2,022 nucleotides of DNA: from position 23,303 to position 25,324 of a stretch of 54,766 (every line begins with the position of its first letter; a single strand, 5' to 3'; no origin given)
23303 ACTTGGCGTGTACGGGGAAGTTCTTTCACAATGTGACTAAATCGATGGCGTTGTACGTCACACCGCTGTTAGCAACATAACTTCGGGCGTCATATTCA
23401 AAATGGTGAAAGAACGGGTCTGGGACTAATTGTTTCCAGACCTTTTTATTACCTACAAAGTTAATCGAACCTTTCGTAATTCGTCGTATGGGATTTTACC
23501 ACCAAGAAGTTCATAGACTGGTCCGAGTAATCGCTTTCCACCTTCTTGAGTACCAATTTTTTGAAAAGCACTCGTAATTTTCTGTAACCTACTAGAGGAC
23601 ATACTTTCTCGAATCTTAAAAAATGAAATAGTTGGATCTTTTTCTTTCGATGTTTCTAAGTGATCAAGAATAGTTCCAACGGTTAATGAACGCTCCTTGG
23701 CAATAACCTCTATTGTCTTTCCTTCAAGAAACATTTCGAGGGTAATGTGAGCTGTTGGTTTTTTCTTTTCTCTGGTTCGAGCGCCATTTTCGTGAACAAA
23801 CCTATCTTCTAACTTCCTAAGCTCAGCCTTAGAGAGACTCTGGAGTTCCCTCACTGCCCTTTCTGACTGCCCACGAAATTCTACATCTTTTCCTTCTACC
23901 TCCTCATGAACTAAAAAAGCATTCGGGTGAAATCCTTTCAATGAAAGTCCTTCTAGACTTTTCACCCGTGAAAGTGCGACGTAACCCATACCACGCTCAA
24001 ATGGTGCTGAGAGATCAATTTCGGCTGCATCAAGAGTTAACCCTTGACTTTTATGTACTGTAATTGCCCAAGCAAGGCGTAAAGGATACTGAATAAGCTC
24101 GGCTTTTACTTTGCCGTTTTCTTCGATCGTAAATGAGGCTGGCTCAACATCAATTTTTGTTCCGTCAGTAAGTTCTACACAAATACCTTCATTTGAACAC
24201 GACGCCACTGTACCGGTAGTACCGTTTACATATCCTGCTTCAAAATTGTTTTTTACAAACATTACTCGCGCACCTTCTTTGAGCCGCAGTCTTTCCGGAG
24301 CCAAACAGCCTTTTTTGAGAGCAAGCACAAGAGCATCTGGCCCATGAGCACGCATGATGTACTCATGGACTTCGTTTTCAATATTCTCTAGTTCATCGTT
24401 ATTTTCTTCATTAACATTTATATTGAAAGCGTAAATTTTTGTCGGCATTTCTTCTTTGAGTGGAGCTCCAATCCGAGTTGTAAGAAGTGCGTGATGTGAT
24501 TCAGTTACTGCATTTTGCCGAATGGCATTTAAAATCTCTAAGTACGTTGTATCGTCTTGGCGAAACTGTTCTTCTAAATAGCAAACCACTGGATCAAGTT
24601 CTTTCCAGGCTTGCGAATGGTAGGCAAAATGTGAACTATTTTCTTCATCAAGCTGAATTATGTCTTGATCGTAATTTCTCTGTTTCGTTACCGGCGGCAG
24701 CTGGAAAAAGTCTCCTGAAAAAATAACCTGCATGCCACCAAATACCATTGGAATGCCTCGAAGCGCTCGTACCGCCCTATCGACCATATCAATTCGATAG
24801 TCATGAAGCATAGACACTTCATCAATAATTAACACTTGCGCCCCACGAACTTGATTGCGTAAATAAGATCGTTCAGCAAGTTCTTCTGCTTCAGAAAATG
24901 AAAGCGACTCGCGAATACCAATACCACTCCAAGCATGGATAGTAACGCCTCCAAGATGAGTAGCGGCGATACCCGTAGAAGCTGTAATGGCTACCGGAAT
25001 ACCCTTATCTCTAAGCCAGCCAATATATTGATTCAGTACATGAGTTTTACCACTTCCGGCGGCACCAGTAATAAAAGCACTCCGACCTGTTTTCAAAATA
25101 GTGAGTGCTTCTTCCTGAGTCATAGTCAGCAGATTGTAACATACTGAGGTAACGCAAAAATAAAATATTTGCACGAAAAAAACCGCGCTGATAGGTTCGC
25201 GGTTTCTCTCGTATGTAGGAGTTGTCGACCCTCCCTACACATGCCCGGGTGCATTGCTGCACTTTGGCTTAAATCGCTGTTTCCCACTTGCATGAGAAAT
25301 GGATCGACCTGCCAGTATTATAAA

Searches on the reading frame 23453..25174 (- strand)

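Call 31: search_protein_families(library=pfam, proteins=[window:23453-25174:-], max_evalue=0.001)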
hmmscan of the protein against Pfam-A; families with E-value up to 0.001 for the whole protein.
window:23453-25174:- (573 aa): 8 families
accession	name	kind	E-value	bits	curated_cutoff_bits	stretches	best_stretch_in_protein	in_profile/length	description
PF05970.20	PIF1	-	3.9e-33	115.4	25.9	1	26-209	18-192/223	PIF1-like helicase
PF14493.12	HTH_40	-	3.6e-19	69.3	27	1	474-570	1-89/89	Helix-turn-helix domain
PF13604.12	AAA_30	-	4.7e-14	53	27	1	17-164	3-133/191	AAA domain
PF13245.12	AAA_19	-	4.4e-13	50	25.1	1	20-163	1-133/134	AAA domain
PF21530.3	Pif1_2B_dom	-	1.2e-07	31.8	23.9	1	286-323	6-44/47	DNA helicase Pif1, 2B domain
PF13401.12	AAA_22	-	4.8e-07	30.6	27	1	29-154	4-122/130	AAA domain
PF01443.25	Viral_helicase1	-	3.9e-05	24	21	0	35-124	3-72/228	Viral superfamily 1 RNA helicase core domain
PF13538.12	UvrD_C_2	-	0.00044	20.5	27.4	1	367-403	1-44/52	UvrD-like helicase C-terminal domain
